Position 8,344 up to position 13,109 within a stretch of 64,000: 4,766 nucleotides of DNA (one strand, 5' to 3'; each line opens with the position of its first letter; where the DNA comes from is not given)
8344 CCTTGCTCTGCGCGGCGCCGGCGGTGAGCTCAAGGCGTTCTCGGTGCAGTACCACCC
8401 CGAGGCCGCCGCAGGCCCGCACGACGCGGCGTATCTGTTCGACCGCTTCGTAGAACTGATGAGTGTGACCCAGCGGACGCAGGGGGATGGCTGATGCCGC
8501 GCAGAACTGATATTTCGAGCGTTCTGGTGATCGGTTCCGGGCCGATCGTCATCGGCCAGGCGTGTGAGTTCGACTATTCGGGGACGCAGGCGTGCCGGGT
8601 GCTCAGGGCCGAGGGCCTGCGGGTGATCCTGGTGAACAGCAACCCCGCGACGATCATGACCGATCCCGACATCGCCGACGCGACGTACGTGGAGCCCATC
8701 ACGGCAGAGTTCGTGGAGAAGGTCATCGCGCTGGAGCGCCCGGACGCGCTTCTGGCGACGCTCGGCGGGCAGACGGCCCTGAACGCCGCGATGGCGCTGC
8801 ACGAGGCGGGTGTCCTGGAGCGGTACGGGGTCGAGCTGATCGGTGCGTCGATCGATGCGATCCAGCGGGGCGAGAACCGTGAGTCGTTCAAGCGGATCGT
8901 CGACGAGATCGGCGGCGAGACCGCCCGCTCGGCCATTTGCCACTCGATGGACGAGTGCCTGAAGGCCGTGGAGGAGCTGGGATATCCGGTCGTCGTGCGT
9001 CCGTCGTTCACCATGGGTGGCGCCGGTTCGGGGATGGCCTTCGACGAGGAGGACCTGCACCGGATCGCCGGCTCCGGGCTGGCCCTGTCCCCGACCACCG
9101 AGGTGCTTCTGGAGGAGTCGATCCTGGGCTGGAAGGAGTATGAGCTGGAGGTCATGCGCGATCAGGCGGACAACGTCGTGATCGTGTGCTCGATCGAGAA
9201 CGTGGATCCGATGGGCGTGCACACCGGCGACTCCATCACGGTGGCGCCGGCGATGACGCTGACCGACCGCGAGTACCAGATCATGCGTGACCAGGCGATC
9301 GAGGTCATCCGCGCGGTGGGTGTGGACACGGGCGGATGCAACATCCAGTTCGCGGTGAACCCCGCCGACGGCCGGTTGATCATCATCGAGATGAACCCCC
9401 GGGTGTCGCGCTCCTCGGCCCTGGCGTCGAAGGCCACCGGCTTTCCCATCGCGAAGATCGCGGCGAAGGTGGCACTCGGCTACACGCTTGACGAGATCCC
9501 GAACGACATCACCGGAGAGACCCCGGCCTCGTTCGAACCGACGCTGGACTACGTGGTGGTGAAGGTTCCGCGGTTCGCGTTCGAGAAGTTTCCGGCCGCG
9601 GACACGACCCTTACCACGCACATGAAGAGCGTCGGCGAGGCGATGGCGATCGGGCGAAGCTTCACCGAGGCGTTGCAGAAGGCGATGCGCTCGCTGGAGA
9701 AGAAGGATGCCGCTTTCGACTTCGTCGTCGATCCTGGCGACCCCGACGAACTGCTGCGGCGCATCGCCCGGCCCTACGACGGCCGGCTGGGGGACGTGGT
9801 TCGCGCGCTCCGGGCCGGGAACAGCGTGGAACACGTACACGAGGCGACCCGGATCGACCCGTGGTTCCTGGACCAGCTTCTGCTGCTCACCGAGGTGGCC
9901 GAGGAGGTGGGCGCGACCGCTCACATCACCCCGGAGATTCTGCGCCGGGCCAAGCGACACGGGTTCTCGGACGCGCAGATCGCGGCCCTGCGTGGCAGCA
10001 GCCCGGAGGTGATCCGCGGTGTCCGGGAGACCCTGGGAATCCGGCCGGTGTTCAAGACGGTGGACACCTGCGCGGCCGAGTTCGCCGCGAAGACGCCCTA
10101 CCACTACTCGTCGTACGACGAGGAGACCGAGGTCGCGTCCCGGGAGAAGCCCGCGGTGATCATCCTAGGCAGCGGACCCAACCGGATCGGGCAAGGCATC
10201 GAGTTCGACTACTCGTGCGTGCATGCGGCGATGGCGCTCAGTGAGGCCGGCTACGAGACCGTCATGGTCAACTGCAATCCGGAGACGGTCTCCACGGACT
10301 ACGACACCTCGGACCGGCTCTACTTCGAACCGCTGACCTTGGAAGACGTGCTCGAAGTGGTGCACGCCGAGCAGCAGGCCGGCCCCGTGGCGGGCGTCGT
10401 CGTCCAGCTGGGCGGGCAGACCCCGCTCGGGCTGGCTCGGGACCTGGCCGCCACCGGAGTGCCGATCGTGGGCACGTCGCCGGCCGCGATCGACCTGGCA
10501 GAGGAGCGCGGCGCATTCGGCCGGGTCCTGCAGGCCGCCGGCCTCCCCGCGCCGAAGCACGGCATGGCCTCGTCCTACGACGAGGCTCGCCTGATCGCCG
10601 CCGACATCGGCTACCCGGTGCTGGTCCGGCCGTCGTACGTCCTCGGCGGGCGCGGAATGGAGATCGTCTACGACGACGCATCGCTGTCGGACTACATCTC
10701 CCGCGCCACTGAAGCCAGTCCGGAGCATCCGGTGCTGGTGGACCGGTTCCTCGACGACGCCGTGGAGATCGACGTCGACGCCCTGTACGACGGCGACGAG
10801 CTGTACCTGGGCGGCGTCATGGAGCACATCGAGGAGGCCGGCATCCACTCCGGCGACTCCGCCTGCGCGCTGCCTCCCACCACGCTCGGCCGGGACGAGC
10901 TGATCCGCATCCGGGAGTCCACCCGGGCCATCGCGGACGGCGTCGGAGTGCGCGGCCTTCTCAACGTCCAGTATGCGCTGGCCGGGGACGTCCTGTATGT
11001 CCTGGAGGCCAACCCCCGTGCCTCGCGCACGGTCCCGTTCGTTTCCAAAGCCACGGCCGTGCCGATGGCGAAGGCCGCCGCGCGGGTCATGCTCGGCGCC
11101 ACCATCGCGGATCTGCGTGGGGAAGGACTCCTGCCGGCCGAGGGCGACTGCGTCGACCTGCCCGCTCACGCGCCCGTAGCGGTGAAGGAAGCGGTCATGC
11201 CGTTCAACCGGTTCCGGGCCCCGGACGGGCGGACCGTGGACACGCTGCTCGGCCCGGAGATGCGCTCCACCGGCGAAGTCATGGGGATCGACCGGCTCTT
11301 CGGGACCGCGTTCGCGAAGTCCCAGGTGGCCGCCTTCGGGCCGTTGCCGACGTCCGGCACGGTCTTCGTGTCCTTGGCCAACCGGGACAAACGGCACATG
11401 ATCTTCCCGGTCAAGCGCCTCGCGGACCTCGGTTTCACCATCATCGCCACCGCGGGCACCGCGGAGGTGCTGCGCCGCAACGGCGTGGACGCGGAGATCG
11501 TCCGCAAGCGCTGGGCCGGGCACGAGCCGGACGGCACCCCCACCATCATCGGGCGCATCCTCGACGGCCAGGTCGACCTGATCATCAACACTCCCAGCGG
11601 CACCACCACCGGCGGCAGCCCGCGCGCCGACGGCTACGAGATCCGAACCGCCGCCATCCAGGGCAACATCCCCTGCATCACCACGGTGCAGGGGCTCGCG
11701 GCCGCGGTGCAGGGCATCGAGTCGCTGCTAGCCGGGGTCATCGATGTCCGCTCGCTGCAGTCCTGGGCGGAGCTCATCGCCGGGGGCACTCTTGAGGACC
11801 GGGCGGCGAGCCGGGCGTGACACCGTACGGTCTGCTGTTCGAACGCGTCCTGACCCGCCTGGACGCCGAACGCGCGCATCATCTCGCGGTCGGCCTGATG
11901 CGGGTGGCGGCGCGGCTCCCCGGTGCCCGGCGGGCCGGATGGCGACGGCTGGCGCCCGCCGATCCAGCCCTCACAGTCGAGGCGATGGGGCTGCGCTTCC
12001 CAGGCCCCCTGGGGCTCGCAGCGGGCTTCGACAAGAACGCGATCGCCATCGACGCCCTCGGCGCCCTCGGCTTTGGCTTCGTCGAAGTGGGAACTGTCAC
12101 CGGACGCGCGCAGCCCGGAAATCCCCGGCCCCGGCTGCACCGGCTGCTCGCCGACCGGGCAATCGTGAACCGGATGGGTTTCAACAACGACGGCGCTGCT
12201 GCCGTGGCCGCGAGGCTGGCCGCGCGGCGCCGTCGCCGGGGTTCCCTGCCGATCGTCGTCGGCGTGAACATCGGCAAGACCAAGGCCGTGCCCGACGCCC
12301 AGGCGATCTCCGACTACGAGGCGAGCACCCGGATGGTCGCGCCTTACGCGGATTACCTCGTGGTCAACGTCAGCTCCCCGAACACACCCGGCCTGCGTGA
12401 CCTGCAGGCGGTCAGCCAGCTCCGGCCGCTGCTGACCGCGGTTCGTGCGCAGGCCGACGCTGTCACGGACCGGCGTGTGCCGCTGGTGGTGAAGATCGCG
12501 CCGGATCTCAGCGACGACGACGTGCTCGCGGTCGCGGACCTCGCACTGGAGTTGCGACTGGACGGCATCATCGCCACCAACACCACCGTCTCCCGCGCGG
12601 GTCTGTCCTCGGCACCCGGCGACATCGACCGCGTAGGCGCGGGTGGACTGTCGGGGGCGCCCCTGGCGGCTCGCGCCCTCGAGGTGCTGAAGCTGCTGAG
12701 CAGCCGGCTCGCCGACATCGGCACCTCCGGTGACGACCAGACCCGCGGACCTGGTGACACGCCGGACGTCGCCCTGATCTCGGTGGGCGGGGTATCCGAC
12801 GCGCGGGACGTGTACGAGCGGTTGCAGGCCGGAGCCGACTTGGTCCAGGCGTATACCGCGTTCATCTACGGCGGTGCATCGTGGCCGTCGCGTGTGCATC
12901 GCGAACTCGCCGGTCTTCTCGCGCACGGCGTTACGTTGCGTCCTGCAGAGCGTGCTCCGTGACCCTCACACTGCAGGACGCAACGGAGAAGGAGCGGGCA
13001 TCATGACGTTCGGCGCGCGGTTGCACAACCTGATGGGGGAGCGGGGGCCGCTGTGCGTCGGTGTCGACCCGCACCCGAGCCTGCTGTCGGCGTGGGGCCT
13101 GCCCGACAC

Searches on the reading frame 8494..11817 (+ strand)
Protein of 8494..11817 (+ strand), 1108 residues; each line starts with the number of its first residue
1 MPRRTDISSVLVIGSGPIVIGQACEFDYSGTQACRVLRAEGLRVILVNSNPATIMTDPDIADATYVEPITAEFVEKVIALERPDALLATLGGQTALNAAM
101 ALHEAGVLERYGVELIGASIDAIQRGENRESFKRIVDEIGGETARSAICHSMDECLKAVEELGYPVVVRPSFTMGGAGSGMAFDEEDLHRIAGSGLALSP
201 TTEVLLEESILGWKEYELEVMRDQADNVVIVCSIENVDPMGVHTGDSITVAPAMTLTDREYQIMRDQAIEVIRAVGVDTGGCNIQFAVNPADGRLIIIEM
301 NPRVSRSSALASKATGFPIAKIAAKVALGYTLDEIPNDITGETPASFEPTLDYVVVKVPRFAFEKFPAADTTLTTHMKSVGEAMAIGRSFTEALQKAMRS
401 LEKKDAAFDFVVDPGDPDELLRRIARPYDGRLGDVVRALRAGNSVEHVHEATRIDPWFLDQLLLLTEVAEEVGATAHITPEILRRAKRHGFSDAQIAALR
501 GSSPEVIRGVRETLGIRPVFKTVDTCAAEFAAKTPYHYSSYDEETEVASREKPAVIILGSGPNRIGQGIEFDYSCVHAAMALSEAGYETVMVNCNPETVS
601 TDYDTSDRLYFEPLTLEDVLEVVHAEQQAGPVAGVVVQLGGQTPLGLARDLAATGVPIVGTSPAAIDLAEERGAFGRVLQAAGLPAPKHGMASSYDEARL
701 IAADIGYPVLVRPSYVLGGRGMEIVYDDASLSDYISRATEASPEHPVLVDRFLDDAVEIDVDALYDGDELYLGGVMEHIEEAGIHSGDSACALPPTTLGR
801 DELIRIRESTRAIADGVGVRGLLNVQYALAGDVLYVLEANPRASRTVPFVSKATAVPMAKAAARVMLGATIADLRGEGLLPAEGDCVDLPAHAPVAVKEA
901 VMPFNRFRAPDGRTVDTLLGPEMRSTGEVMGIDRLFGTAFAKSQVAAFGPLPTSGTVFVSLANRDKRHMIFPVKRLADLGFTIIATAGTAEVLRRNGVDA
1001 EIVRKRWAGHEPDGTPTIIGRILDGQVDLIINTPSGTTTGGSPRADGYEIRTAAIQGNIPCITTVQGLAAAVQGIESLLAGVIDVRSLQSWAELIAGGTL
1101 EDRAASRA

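Call 81: search_protein_families(library=pfam, proteins=[window:8494-11817:+], max_evalue=0.00001)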
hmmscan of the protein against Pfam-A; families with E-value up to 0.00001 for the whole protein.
window:8494-11817:+ (1108 aa): 8 families
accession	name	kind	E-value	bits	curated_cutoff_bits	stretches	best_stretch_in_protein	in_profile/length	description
PF02786.22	CPSase_L_D2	-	5.8e-107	356.4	19.8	2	129-334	2-210/211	Carbamoyl-phosphate synthase L chain, ATP binding domain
PF25596.1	CPSase_L_D1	-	4.4e-96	317.3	27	2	7-124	2-117/118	Carbamoyl phosphate synthase preATP-grasp domain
PF02787.25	CPSase_L_D3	-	5.9e-23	81.1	26.6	1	423-499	2-79/80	Carbamoyl-phosphate synthetase large chain, oligomerisation domain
PF02142.27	MGS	-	2.3e-20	72.9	24.1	1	969-1063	2-94/94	MGS-like domain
PF02222.28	ATP-grasp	-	1.4e-13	51.3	27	1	678-843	2-163/179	ATP-grasp domain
PF07478.18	Dala_Dala_lig_C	-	1e-11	45.2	24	0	152-302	25-174/204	D-ala D-ala ligase C-terminus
PF15632.11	ATPgrasp_Ter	-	1.4e-07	31.8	29.1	0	808-868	51-110/131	ATP-grasp in the biosynthetic pathway with Ter operon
PF13549.11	ATP-grasp_5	-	1.2e-06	28.5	27.6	0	677-711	17-51/221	ATP-grasp domain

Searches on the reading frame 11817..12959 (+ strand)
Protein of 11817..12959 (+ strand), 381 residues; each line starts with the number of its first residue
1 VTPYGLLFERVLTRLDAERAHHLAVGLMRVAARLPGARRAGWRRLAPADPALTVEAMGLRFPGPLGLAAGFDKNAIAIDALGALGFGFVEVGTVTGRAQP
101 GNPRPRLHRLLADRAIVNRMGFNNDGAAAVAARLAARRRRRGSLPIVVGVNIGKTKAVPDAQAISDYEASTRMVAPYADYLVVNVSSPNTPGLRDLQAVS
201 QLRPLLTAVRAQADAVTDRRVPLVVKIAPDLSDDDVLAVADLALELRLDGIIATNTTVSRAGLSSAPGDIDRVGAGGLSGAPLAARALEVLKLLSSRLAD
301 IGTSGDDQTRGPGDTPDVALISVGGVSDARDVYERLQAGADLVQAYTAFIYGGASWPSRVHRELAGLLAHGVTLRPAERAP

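Call 81: search_protein_families(library=pfam, proteins=[window:11817-12959:+], max_evalue=0.00001)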
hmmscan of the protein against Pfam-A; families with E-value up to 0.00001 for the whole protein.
window:11817-12959:+ (381 aa): 1 family
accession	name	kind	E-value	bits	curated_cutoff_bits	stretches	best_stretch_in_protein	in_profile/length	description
PF01180.27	DHO_dh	-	2.2e-77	260.6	27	1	52-367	2-290/291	Dihydroorotate dehydrogenase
